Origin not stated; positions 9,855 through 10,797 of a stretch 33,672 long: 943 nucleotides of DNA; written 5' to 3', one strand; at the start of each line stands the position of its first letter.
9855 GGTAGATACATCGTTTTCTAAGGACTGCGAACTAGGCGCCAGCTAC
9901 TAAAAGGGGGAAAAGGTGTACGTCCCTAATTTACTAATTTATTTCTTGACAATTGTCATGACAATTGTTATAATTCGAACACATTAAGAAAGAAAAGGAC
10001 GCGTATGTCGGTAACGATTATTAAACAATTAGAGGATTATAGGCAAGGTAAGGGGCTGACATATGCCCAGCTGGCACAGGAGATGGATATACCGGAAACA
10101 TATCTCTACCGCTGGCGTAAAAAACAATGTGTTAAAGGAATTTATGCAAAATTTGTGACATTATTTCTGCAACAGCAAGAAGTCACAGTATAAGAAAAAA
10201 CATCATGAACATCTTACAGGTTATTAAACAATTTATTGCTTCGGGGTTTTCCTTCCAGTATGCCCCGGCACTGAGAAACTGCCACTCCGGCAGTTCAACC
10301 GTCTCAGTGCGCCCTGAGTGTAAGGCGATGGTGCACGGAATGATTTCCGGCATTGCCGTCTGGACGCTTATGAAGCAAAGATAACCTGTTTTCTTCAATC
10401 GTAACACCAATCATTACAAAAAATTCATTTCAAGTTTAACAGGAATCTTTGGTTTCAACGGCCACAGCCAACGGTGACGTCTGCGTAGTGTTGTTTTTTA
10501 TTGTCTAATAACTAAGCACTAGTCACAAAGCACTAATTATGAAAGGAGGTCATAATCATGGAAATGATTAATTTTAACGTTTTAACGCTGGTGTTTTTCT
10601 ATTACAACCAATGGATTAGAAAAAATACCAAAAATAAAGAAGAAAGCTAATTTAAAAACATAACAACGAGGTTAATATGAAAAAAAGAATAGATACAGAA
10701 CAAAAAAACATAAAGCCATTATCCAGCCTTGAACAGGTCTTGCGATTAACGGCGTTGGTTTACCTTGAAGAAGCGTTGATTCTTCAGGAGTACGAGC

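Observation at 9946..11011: Compact accessory cassette: consensus promoter with embedded perfect palindrome operator, small HTH gene, micro-ORFs and own terminator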

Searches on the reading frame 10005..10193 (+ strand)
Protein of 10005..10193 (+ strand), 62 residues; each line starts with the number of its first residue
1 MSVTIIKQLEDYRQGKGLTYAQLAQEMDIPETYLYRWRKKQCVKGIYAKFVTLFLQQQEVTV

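Call 4: search_protein_families(library=pfam, proteins=[window:10005-10190:+], max_evalue=1)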
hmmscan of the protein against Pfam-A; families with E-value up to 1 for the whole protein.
window:10005-10190:+ (62 aa): 16 families
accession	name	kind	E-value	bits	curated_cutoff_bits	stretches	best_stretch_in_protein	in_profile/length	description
PF13384.12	HTH_23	-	8.8e-06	25.8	24.6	1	9-46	11-46/50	Homeodomain-like domain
PF01381.28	HTH_3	-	0.00025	21.5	23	1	9-37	1-29/55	Helix-turn-helix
PF01527.26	HTH_Tnp_1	-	0.00057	20.5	24.1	1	16-41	22-47/75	Transposase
PF13560.12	HTH_31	-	0.0013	19.4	27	1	8-37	5-34/64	Helix-turn-helix domain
PF13022.12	HTH_Tnp_1_2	-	0.0013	19.3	27.9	1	11-44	23-53/122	Helix-turn-helix of insertion element transposase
PF13518.12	HTH_28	-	0.0017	18.8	25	1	16-40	11-35/52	Helix-turn-helix domain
PF13551.12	HTH_29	-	0.007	16.9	28.1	1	11-40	7-35/64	Winged helix-turn helix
PF04545.22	Sigma70_r4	-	0.014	15.3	24.1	1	12-31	15-34/50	Sigma-70, region 4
PF13413.12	HTH_25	-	0.032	14.5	24.6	1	9-34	2-27/62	Helix-turn-helix domain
PF12840.13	HTH_20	-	0.043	14.2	27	1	5-35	9-36/51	Helix-turn-helix domain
PF08281.18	Sigma70_r4_2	-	0.061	13.4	25.7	1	13-32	22-41/54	Sigma-70, region 4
PF13443.12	HTH_26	-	0.066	13.9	22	1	14-41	7-34/63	Cro/C1-type HTH DNA-binding domain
PF05225.22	HTH_psq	-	0.07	13.3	20.4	1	9-40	9-38/45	helix-turn-helix, Psq domain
PF13338.12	AbiEi_4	-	0.086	13.4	25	1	18-40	14-35/49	Transcriptional regulator, AbiEi antitoxin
PF04218.19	CENP-B_N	-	0.16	12.1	21.2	1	19-40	24-45/53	CENP-B N-terminal DNA-binding domain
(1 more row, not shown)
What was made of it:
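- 10005..10193 (+): 62-aa Xre/Cro-like helix-turn-helix protein, the presumed autorepressor. Pfam HTH_23 8.8e-6 and HTH_3 2.5e-4 (call 4).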

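Call 11: find_encoding_contigs(protein=window:10005-10193:+, flank=6000, max_places=10)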
Protein window:10005-10193:+ (62 aa): 7 contigs read that carry it; 7 places shown.
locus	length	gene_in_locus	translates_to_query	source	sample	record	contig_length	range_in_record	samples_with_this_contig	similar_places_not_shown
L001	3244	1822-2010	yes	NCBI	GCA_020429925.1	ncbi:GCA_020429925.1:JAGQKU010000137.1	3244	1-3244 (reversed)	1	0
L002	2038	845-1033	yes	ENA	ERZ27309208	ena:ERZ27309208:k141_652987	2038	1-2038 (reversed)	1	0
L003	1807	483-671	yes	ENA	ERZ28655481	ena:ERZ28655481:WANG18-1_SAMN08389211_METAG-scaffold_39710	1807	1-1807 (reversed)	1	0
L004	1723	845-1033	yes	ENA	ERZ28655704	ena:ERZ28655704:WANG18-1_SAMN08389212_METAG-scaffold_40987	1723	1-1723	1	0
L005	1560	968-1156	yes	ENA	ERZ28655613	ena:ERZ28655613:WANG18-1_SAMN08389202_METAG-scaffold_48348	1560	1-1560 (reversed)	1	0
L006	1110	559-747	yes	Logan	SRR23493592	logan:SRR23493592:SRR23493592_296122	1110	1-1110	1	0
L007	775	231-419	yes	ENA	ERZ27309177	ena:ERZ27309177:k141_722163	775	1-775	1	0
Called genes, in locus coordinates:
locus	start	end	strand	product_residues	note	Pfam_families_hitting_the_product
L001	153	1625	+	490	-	-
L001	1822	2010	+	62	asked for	PF13384:HTH_23 (weak)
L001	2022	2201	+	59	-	-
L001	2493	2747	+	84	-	-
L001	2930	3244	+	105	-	PF02417:Chromate_transp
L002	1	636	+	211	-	?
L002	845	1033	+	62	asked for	PF13384:HTH_23 (weak)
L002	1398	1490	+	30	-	-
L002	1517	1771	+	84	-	-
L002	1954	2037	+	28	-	?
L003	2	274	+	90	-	?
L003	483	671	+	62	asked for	PF13384:HTH_23 (weak)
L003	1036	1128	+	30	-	-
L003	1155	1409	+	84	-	-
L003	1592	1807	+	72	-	?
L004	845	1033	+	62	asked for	PF13384:HTH_23 (weak)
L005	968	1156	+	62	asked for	PF13384:HTH_23 (weak)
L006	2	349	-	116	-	?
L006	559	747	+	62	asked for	PF13384:HTH_23 (weak)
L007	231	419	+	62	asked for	PF13384:HTH_23 (weak)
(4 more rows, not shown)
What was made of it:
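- NCBI annotates it as a gene in L001 (call 11).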

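Call 14: find_homologous_proteins(query=window:10005-10190:+, max_evalue=0.01)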
Query window:10005-10190:+ (62 aa): 1 proteins with E <= 0.01 among 1 candidates.
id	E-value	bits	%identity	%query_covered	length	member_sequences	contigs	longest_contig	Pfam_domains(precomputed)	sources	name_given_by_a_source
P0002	1.1e-33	130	100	100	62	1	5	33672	PF13384.13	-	-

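Call 18: search_protein_families(library=phrogs, proteins=[window:10005-10190:+], max_evalue=1)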
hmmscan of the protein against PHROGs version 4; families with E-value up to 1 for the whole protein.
window:10005-10190:+ (62 aa): 26 families (the best 25 are shown)
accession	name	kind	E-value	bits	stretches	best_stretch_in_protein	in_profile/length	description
phrog_4779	-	transcription regulation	2.5e-06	28.9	1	9-60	7-58/98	transcriptional regulator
phrog_8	-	transcription regulation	0.0014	19.1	1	3-40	75-112/346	transcriptional regulator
phrog_5301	-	transcription regulation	0.0049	18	1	13-57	16-60/132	transcriptional repressor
phrog_1373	-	transcription regulation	0.0051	17.8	1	5-36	64-95/166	transcriptional regulator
phrog_7950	-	transcription regulation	0.0072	17.4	1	7-40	10-43/68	transcriptional repressor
phrog_2538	-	head and packaging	0.0074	17.4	1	16-52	17-53/129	terminase small subunit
phrog_17819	-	unknown function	0.0088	16.8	1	16-40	21-45/60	-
phrog_4102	-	head and packaging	0.0091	17.2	1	3-51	17-69/166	terminase small subunit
phrog_296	-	integration and excision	0.012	15.4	1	4-39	227-262/626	DNA transposition protein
phrog_309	-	head and packaging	0.025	15.6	1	16-40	155-179/319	terminase small subunit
phrog_3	-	transcription regulation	0.027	15.2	1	4-39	88-122/430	transcriptional repressor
phrog_151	-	integration and excision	0.028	14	1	14-41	142-168/582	transposase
phrog_7344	-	head and packaging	0.035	15.3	1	18-58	29-69/161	terminase small subunit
phrog_4836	-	transcription regulation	0.049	14.2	1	3-38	74-109/194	CII-like regulator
phrog_6962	-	unknown function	0.055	14.8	1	9-46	6-43/73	-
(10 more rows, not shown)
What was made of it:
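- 10005..10193 (+): PHROG transcriptional regulator 2.5e-6 (call 18).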

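Call 19: search_protein_families(library=padloc, proteins=[window:10005-10190:+], max_evalue=1)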
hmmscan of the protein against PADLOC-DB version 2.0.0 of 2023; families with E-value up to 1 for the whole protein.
window:10005-10190:+ (62 aa): 3 families
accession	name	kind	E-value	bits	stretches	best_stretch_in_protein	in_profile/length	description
PDLC02926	HTH_VI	-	0.00044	18.5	1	6-34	3-31/92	-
PDLC04133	mad1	-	0.0042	15.3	1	16-41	4-29/60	mads_1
PDLC04142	capH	-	0.01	14.9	1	7-38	9-40/103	capH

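Call 78: predict_structure(protein=window:10005-10190:+)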
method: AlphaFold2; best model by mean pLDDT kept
length: 62 residues; sequences in the alignment: 1
mean_pLDDT: 75.7   pTM: 0.53
mean pLDDT of the five models: 75.7, 71.0, 70.1, 68.3, 66.7
residues with pLDDT >= 90: 0; 70-90: 47; 50-70: 12; < 50: 3
segments of 3 or more residues with pLDDT < 50: none
pLDDT, mean of each block of 10 residues (from residue 1): 67 85 84 78 74 71 51
secondary structure, 60 per line:
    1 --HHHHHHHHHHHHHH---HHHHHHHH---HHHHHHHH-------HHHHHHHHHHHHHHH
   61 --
elements in order: H3-16 H20-27 H31-38 H46-60
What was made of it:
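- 10005..10193 (+): AF2 model pLDDT 75.7 with 4 helices (call 78).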

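Call 80: search_solved_structures(query=window:10005-10190:+, max_evalue=10)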
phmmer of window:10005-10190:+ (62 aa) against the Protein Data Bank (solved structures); distinct sequences matched with E-value up to 10: 3.
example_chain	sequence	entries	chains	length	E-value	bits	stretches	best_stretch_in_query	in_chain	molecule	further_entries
7t5u_A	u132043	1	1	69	0.49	13.7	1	7-44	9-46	Helix-turn-helix domain-containing protein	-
3eus_A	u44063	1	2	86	0.56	13.5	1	5-38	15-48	DNA-binding protein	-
3h4r_A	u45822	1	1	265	0.66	13.3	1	8-43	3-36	Exodeoxyribonuclease 8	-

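Call 82: search_protein_families(library=ncbifam, proteins=[window:10005-10190:+], max_evalue=1)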
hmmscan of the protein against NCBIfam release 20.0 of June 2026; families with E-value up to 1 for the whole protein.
window:10005-10190:+ (62 aa): 4 families
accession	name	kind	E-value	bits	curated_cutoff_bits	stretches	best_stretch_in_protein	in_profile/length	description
NF033516.0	transpos_IS3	equivalog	0.0069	15.7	160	1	15-41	12-38/369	IS3 family transposase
NF007015.0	PRK09480.1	equivalog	0.022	14.4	120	1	6-37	20-50/197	nucleoid occlusion factor SlmA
NF047595.1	IS66_ISRel24_TnpA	equivalog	0.042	14.5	74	1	17-42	21-46/113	IS66-like element accessory protein TnpA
NF006328.0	PRK08558.1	equivalog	0.058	13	184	1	6-42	17-48/238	adenine phosphoribosyltransferase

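Call 83: fold_search(model_id=the predicted structure, library=pdb)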
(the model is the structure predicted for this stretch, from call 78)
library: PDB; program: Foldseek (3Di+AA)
matches with E <= 10: 286; with E <= 0.001: 0
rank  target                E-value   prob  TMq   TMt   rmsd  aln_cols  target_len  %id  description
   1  8ezt_C                2.5e-01  0.94  0.62  0.56   4.7        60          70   22  Crystal structure of HipB(Lp) from Legionella pneumophila (released 2023-09-27)
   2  3zkc_A                3.7e-01  0.94  0.59  0.60   2.5        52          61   23  Crystal structure of the master regulator for biofilm formation SinR in complex with DNA. (released 2013-03-06)
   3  3eus_B                3.7e-01  0.93  0.59  0.50   2.5        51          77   25  The crystal structure of the DNA binding protein from Silicibacter pomeroyi (released 2008-11-25)
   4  3qq6_A                3.9e-01  0.94  0.64  0.58   3.8        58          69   24  The N-terminal DNA binding domain of SinR from Bacillus subtilis (released 2011-06-15)
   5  8ezt_B                3.9e-01  0.92  0.63  0.56   4.7        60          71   22  Crystal structure of HipB(Lp) from Legionella pneumophila (released 2023-09-27)
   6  3zkc_B                4.4e-01  0.93  0.61  0.60   2.6        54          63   24  Crystal structure of the master regulator for biofilm formation SinR in complex with DNA. (released 2013-03-06)
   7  7ewc_A                4.4e-01  0.92  0.59  0.53   2.4        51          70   18  Mycobacterium tuberculosis HigA2 (Form I) (released 2022-03-02)
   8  7t5u                  4.7e-01  0.91  0.65  0.62   3.6        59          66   22  Structure of E. coli MS115-1 CapH N-terminal domain (released 2022-09-14)
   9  7ewc_B                5.0e-01  0.89  0.54  0.50   2.4        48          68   19  Mycobacterium tuberculosis HigA2 (Form I) (released 2022-03-02)
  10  1b0n_A                6.1e-01  0.85  0.62  0.41   3.5        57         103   19  SINR PROTEIN/SINI PROTEIN COMPLEX (released 1999-01-13)
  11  2b5a_C                6.1e-01  0.80  0.57  0.48   5.5        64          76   20  C.BclI, Control Element of the BclI Restriction-Modification System (released 2006-01-03)
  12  3clc_B                6.1e-01  0.72  0.53  0.45   4.1        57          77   26  Crystal Structure of the Restriction-Modification Controller Protein C.Esp1396I Tetramer in Complex with its Natural 3 (released 2008-07-29)
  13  9b0q_CH               6.9e-01  0.91  0.59  0.32   1.9        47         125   21  In situ human top-back di-ribosome structure (Composite map) (released 2025-03-19)
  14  3fya_A                6.9e-01  0.69  0.54  0.47   4.0        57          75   26  Crystal Structure of an R35A mutant of the Restriction-Modification Controller Protein C.Esp1396I (released 2009-08-25)
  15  3ivp_D                6.9e-01  0.69  0.52  0.32   5.3        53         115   21  The structure of a possible transposon-related DNA-binding protein from Clostridium difficile 630. (released 2009-09-22)
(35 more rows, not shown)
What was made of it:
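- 10005..10193 (+): Nearest folds are HipB, SinR-N, HigA2, CapH, C.BclI, C.Esp1396I and 434 Cro, all weak (E 0.25-1, TM 0.5-0.67; call 83).
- On Xre/Cro-C1-type HTH autorepressor: The AF2 model has 4 helices, and its nearest folds are Xre-type (calls 78, 83).
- Closest known: Small Xre/Cro-type autorepressors with operators inside their own promoter. Same: The nearest predicted folds are these proteins (call 83).
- Pfam and PHROG hits (calls 4, 18) and the predicted fold (calls 78, 83). The nearest folds of the HTH model include HipB, HigA2, CapH and C proteins (call 83).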

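Call 88: search_protein_families(library=pfam, proteins=[L006:2-349:-], max_evalue=0.001)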
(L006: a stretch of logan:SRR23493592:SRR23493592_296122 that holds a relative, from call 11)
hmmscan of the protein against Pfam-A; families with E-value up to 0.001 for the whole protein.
L006:2-349:- (116 aa): 1 family
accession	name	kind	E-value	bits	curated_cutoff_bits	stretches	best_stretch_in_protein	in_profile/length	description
PF13302.13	Acetyltransf_3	-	6e-09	37.1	25.4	1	11-92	4-86/138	Acetyltransferase (GNAT) domain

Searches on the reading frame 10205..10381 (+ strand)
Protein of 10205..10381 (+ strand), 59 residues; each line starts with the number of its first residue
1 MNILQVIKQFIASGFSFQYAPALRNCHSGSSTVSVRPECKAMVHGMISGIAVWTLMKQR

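Call 4: search_protein_families(library=pfam, proteins=[window:10205-10381:+], max_evalue=1)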
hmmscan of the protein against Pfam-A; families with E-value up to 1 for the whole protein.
window:10205-10381:+ (59 aa): 0 families

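Call 18: search_protein_families(library=phrogs, proteins=[window:10205-10381:+], max_evalue=1)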
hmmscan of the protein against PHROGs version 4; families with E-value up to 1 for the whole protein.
window:10205-10381:+ (59 aa): 1 family
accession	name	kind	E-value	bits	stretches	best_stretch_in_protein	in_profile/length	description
phrog_3165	-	unknown function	0.38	12.1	1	5-32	75-102/124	-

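Call 19: search_protein_families(library=padloc, proteins=[window:10205-10381:+], max_evalue=1)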
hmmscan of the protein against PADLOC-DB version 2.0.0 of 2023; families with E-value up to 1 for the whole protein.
window:10205-10381:+ (59 aa): 0 families

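Call 82: search_protein_families(library=ncbifam, proteins=[window:10205-10381:+], max_evalue=1)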
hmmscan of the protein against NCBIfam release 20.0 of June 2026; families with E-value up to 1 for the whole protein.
window:10205-10381:+ (59 aa): 0 families

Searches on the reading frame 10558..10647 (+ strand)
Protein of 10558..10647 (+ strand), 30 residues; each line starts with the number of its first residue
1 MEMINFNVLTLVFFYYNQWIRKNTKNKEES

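Call 4: search_protein_families(library=pfam, proteins=[window:10558-10647:+], max_evalue=1)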
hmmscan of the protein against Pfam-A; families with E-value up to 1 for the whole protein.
window:10558-10647:+ (30 aa): 0 families

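Call 18: search_protein_families(library=phrogs, proteins=[window:10558-10647:+], max_evalue=1)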
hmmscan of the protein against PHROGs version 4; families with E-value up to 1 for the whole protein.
window:10558-10647:+ (30 aa): 0 families

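Call 19: search_protein_families(library=padloc, proteins=[window:10558-10647:+], max_evalue=1)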
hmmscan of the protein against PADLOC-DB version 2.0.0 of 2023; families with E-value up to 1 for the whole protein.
window:10558-10647:+ (30 aa): 0 families

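Call 82: search_protein_families(library=ncbifam, proteins=[window:10558-10647:+], max_evalue=1)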
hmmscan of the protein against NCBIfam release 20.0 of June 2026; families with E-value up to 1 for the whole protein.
window:10558-10647:+ (30 aa): 1 family
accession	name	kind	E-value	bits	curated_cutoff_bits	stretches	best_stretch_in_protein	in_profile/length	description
NF045885.1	PhCholSynBorr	equivalog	0.088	12.6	400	1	2-25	78-101/234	phosphatidylcholine synthase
